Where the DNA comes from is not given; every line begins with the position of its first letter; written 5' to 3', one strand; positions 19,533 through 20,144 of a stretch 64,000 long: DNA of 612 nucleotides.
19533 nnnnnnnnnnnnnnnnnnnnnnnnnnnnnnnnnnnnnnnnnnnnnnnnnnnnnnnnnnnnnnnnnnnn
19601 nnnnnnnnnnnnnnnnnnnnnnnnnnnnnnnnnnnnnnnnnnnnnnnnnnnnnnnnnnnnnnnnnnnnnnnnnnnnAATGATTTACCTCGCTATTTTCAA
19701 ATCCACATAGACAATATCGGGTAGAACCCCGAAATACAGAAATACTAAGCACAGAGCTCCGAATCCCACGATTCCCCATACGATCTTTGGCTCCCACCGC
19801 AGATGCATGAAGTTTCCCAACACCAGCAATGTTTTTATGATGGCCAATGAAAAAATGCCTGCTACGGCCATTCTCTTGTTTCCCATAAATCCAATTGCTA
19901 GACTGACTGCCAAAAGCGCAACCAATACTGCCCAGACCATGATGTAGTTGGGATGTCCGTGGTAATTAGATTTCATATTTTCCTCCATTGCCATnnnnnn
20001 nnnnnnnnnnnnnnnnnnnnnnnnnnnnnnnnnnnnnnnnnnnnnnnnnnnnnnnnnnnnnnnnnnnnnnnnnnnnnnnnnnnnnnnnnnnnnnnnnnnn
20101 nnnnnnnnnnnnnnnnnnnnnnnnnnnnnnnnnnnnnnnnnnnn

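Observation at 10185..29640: Six -24/-12 promoter motifs suggest one sigma-54 regulon under the resident NtrC-type regulator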

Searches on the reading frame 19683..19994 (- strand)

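Call 7: search_protein_families(library=pfam, proteins=[window:19683-19994:-], max_evalue=0.001)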
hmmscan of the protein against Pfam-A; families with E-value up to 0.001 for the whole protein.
window:19683-19994:- (103 aa): 1 family
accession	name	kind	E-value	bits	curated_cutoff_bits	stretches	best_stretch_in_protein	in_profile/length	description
PF03626.19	COX4_pro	-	3.4e-11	43.8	28.9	1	18-86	1-69/72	Prokaryotic Cytochrome C oxidase subunit IV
